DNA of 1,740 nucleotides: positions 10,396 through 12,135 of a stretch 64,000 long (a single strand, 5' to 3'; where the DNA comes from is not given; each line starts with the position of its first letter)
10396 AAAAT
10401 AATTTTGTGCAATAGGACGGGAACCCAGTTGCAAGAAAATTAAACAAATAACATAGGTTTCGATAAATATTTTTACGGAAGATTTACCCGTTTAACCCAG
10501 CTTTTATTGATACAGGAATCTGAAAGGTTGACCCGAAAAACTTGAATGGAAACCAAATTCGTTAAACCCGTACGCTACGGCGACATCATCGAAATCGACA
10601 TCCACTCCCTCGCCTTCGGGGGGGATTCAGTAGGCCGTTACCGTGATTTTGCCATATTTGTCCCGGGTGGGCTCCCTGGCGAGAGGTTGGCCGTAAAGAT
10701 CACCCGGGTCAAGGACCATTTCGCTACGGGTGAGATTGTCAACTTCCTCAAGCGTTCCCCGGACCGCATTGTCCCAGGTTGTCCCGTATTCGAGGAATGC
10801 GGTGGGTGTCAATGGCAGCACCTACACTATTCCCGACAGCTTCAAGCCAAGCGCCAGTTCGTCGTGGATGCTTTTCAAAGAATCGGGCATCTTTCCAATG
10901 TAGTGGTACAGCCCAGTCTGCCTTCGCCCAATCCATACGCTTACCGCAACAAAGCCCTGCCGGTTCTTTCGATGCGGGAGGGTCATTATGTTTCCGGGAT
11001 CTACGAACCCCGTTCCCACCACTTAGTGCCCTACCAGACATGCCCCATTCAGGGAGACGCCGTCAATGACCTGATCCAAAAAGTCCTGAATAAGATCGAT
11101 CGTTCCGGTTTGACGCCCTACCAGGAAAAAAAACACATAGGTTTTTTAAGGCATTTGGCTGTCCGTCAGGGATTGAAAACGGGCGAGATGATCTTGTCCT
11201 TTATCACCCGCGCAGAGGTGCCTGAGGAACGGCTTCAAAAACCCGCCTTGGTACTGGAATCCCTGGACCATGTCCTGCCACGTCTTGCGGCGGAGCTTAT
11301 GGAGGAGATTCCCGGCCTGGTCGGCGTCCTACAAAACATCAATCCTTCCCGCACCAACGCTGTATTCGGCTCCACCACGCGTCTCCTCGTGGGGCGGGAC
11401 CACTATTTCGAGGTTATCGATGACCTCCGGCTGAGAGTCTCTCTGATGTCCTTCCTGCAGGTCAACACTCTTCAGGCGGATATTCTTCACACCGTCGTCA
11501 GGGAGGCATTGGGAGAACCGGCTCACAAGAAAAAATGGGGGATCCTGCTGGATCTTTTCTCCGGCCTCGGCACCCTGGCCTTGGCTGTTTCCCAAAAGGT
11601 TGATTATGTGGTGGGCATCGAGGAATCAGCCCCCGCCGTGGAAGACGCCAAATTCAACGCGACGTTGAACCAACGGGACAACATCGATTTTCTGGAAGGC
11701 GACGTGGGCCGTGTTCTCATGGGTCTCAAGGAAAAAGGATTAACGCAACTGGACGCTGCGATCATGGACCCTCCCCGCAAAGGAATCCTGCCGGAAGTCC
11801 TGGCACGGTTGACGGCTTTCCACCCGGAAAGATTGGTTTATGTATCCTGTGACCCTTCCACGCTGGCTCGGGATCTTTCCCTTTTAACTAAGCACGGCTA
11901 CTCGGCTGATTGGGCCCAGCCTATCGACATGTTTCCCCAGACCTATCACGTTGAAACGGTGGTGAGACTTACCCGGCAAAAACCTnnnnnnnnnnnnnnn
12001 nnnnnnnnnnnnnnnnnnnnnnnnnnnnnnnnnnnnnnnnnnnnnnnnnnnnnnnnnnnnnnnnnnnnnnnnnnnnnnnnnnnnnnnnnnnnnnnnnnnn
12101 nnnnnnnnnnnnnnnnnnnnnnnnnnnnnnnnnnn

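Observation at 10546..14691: Single ORF fusing an RlmD/RumA rRNA methyltransferase to a membrane-anchored extracytoplasmic TIM-barrel-like domain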

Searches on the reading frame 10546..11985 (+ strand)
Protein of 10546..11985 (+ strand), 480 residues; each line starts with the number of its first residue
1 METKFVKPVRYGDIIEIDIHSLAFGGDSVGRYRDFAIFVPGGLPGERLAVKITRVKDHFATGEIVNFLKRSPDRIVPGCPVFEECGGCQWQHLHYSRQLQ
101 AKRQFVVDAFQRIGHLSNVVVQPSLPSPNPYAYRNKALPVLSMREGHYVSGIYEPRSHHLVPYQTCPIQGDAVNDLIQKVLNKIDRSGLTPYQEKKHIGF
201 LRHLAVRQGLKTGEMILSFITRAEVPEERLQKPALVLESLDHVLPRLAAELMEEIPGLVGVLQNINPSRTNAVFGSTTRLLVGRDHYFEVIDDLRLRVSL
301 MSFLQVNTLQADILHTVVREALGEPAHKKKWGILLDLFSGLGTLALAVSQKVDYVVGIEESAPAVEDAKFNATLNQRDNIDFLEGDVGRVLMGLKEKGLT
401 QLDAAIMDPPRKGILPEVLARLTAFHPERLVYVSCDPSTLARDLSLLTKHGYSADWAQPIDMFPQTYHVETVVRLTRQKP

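Call 36: search_solved_structures(query=window:10546-11985:+, show_alignments=2, max_evalue=1e-10)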
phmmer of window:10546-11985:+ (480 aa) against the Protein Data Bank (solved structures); distinct sequences matched with E-value up to 1e-10: 8.
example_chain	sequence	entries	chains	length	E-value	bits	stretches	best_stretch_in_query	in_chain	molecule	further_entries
5xj1_A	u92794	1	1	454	7.5e-67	229.6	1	10-477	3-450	Uncharacterized RNA methyltransferase SP_1029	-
5zq0_A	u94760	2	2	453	1.9e-66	228.3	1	10-477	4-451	Uncharacterized RNA methyltransferase SP_1029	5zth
5xj2_A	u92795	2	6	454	2e-66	228.2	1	10-477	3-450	Uncharacterized RNA methyltransferase SP_1029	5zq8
5zq1_A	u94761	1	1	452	2e-66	228.2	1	10-477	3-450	Uncharacterized RNA methyltransferase SP_1029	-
2jjq_A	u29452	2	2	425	2.4e-42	148.8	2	262-475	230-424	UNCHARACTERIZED RNA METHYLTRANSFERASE PYRAB10780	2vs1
1uwv_A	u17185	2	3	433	9.1e-40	140.3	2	292-478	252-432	23S RRNA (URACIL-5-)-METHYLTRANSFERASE RUMA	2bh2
8z62_A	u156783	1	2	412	5.9e-32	114.6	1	333-477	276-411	23S rRNA (uracil(747)-C(5))-methyltransferase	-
3bt7_A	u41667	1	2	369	1.1e-13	54.4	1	328-476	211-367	tRNA (uracil-5-)-methyltransferase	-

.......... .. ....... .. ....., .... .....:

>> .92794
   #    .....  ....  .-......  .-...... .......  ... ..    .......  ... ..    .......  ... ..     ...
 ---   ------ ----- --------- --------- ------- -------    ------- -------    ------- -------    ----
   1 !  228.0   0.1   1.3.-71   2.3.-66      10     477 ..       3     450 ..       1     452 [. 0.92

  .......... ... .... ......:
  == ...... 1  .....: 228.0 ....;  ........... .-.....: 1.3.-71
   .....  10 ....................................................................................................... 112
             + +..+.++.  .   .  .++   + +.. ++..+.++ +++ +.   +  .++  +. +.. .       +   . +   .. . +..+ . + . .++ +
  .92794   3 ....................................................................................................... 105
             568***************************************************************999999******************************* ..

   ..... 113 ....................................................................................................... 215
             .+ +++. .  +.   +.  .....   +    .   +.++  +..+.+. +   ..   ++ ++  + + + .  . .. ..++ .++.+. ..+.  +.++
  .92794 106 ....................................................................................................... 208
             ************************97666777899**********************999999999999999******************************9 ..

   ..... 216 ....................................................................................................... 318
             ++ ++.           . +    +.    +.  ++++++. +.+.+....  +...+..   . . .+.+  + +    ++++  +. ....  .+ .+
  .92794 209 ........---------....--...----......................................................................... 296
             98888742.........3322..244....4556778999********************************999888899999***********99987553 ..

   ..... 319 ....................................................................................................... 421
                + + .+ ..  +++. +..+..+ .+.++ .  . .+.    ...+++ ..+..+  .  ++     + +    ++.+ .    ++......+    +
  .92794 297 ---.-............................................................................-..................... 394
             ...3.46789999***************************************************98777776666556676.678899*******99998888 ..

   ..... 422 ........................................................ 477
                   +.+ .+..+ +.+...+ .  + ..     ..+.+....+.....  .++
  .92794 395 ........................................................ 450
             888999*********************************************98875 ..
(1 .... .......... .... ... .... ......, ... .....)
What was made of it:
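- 10546..11976 (+): RlmD half (residues 1-477): TRAM domain 12-65, Fe-S cysteines C79/C85/C88/C166, SAM-dependent m5U methyltransferase domain with DPPR motif, nucleophile C435 and base E470. End-to-end alignment to solved RlmCD 5xj1 and RumA 1uwv (call 36).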
